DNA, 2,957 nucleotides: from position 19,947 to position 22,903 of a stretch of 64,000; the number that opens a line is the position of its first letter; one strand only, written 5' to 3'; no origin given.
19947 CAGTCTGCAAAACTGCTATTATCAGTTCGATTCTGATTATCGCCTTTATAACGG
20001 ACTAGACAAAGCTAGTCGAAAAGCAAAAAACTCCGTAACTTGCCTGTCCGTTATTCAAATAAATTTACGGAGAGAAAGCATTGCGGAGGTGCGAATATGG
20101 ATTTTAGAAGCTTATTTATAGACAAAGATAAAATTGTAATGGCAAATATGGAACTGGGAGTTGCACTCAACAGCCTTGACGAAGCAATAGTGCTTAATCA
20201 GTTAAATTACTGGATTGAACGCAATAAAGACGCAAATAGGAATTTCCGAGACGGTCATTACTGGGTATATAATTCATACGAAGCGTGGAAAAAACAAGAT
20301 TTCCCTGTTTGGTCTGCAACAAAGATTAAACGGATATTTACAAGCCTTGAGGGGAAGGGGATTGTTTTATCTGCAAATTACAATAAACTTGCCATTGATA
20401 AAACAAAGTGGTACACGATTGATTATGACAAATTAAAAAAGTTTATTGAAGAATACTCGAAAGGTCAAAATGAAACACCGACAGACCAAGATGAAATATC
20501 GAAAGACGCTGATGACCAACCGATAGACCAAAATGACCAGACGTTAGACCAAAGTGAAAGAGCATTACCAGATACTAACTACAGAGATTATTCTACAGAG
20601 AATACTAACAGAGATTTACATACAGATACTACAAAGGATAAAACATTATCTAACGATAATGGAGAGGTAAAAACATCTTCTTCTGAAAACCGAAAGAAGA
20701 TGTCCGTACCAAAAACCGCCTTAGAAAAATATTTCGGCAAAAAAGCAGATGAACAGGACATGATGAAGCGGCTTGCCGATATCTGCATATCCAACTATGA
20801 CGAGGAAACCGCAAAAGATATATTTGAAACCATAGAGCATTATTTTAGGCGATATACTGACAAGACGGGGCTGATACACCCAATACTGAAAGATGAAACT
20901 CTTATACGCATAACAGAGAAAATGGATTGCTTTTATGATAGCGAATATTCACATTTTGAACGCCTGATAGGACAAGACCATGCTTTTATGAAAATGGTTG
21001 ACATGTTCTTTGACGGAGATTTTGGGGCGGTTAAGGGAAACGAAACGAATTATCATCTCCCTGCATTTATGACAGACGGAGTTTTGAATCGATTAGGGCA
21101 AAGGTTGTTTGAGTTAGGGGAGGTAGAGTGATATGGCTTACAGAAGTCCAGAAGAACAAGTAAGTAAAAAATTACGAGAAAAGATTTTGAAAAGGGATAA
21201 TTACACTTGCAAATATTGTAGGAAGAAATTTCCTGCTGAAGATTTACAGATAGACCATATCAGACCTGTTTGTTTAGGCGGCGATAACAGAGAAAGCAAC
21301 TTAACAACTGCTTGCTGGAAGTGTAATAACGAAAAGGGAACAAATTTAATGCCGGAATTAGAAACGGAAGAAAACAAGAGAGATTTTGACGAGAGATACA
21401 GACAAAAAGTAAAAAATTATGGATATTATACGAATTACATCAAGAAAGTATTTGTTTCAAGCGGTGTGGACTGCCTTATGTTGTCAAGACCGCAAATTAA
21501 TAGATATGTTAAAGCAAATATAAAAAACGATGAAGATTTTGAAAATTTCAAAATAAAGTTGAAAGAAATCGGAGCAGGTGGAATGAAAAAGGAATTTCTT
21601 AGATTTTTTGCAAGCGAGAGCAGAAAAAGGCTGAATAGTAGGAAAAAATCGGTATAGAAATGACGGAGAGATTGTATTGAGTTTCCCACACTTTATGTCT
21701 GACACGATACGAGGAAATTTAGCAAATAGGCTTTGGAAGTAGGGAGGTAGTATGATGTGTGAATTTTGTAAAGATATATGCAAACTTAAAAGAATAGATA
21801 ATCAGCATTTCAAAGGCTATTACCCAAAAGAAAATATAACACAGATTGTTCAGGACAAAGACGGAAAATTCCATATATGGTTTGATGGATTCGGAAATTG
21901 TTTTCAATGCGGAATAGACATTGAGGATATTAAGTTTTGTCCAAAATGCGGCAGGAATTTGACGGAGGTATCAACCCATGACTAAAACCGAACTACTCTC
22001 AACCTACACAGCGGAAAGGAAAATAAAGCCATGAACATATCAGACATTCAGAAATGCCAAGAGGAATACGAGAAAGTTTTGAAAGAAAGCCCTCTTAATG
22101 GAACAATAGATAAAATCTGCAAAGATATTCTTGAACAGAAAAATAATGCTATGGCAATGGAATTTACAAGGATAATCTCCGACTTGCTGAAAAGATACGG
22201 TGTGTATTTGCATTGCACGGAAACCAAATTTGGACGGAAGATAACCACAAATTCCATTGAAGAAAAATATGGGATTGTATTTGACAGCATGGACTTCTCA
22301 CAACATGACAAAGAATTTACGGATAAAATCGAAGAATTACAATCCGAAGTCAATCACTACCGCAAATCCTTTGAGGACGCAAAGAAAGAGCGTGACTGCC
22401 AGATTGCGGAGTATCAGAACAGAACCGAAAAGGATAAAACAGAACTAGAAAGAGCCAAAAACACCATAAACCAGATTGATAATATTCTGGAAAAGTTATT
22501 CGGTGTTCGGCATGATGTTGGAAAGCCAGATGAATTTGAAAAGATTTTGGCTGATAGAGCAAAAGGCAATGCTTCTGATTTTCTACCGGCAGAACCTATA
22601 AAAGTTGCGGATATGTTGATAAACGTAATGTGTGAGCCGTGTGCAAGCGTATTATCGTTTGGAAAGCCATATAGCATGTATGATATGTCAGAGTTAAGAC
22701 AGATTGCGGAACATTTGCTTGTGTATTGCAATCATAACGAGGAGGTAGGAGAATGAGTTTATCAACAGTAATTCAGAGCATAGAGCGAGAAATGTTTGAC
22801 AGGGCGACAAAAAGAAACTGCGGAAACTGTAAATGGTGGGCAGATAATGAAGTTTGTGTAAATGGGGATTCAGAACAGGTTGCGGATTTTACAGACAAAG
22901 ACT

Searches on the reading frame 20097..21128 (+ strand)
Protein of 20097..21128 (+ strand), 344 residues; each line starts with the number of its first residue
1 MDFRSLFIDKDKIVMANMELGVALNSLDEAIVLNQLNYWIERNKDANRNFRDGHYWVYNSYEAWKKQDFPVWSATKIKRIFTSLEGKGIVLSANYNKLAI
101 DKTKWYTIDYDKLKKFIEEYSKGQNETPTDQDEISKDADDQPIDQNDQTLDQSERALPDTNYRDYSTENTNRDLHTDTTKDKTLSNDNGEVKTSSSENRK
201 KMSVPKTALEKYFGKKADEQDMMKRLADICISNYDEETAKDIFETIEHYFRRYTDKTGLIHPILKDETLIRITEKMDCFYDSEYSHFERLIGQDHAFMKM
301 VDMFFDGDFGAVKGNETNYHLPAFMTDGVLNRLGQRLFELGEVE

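Call 4: search_protein_families(library=pfam, proteins=[window:20097-21128:+], max_evalue=1)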
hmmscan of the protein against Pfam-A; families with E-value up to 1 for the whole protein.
window:20097-21128:+ (344 aa): 1 family
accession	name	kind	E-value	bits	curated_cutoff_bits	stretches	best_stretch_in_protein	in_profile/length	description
PF21263.2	Acyl-CoA-dh_C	-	0.1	13.4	27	1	206-239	11-44/96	Acyl-CoA dehydrogenase, C-terminal domain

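Call 5: search_protein_families(library=phrogs, proteins=[window:20097-21128:+], max_evalue=0.01)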
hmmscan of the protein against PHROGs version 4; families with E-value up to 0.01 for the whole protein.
window:20097-21128:+ (344 aa): 4 families
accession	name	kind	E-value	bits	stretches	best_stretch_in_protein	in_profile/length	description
phrog_6493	-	DNA, RNA and nucleotide metabolism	1.3e-31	110.9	1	22-189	20-160/261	DnaD-like helicase loader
phrog_11233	-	DNA, RNA and nucleotide metabolism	1.2e-25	91.5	1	27-259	16-238/297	replication initiation protein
phrog_428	-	DNA, RNA and nucleotide metabolism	6.8e-16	59.5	1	27-199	103-227/455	replication initiation protein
phrog_9773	-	DNA, RNA and nucleotide metabolism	1.4e-10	42.4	1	29-220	30-202/288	replication initiation O-like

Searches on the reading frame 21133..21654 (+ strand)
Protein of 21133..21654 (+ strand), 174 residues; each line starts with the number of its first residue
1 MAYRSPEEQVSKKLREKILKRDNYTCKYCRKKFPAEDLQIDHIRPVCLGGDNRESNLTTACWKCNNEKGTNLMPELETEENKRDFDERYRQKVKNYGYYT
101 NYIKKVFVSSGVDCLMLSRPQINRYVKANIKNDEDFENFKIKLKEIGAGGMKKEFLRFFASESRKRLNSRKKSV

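Call 4: search_protein_families(library=pfam, proteins=[window:21133-21654:+], max_evalue=1)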
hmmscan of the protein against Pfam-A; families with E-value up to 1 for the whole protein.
window:21133-21654:+ (174 aa): 7 families
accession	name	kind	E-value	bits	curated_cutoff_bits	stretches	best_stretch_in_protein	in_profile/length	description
PF14279.12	HNH_5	-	3.1e-15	56.3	27.5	1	26-77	1-52/56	HNH endonuclease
PF01844.29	HNH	-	1.7e-12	47.7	21.4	1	26-69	1-45/47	HNH endonuclease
PF13395.12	HNH_4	-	1.6e-05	25.2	22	1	26-70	1-50/54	HNH endonuclease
PF02945.21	Endonuclease_7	-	0.00078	19.7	23.6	1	9-71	9-66/82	Recombination endonuclease VII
PF02748.20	PyrI_C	-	0.19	12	23.4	1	8-36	18-46/48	Aspartate carbamoyltransferase regulatory chain, metal binding domain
PF00096.32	zf-C2H2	-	0.4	11.7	25.2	1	24-44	1-21/23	Zinc finger, C2H2 type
PF18439.7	zf_UBZ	-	0.55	10.4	25.6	1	22-39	1-18/32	Ubiquitin-Binding Zinc Finger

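Call 5: search_protein_families(library=phrogs, proteins=[window:21133-21654:+], max_evalue=0.01)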
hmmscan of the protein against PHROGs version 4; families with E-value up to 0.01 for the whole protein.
window:21133-21654:+ (174 aa): 36 families (the best 25 are shown)
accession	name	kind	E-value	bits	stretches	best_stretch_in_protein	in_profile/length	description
phrog_14314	-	DNA, RNA and nucleotide metabolism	2.8e-21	78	1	10-70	3-63/252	HNH endonuclease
phrog_144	-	DNA, RNA and nucleotide metabolism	1.3e-17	65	1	12-105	73-165/175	HNH endonuclease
phrog_16986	-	unknown function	6.4e-17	62.9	1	8-84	5-81/248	-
phrog_16726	-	DNA, RNA and nucleotide metabolism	7.3e-17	63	1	11-103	81-179/308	HNH endonuclease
phrog_2214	-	DNA, RNA and nucleotide metabolism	3.2e-16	60.4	1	8-127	178-293/429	HNH endonuclease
phrog_589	-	DNA, RNA and nucleotide metabolism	1.5e-15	58.4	1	12-72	80-142/179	HNH endonuclease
phrog_7785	-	DNA, RNA and nucleotide metabolism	1.7e-15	58.3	1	7-99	54-146/147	HNH endonuclease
phrog_2118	-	DNA, RNA and nucleotide metabolism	4.4e-15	57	1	8-71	161-224/301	HNH endonuclease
phrog_5718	-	DNA, RNA and nucleotide metabolism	3.5e-14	53.6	1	4-79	109-184/394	HNH endonuclease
phrog_333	-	DNA, RNA and nucleotide metabolism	2.7e-13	51.3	1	10-90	21-96/138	HNH endonuclease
phrog_1271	-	DNA, RNA and nucleotide metabolism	3.7e-13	50.6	1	11-78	254-325/361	HNH endonuclease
phrog_338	-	DNA, RNA and nucleotide metabolism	5.6e-13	50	1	8-95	187-289/340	HNH endonuclease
phrog_6050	-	DNA, RNA and nucleotide metabolism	2.1e-12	47.6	1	13-73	301-362/402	HNH endonuclease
phrog_1035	-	DNA, RNA and nucleotide metabolism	4.2e-12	47.5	1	10-112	146-253/271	endonuclease VII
phrog_119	-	DNA, RNA and nucleotide metabolism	1.8e-11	44.5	1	9-109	189-298/443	HNH endonuclease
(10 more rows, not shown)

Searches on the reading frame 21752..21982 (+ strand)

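Call 76: search_protein_families(library=pfam, proteins=[window:21752-21982:+], max_evalue=0.001)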
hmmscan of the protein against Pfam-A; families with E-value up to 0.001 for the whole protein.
window:21752-21982:+ (77 aa): 0 families

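Call 77: search_protein_families(library=phrogs, proteins=[window:21752-21982:+], max_evalue=0.001)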
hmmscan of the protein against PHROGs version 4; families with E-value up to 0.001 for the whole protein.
window:21752-21982:+ (77 aa): 2 families
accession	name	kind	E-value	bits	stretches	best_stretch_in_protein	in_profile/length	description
phrog_1494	-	unknown function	1.2e-06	29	1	1-77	150-216/226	-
phrog_6032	-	unknown function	0.0007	20.4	0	18-56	217-255/296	-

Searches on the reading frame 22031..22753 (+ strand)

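Call 33: search_protein_families(library=pfam, proteins=[window:22031-22753:+], max_evalue=0.01)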
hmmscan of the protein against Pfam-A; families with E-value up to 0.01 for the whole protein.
window:22031-22753:+ (241 aa): 3 families
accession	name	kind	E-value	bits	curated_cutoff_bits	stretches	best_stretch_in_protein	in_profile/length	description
PF21773.2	ODAD1_CC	-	0.00024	20.7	27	1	95-156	202-263/287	ODAD1 central coiled coil region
PF06785.16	UPF0242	-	0.0022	18.5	33.5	1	89-150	116-177/194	Uncharacterised protein family (UPF0242) N-terminus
PF02403.27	Seryl_tRNA_N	-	0.0067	17.1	28.2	1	91-156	36-100/108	Seryl-tRNA synthetase N-terminal domain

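Call 77: search_protein_families(library=phrogs, proteins=[window:22031-22753:+], max_evalue=0.001)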
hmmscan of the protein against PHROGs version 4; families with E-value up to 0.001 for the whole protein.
window:22031-22753:+ (241 aa): 0 families
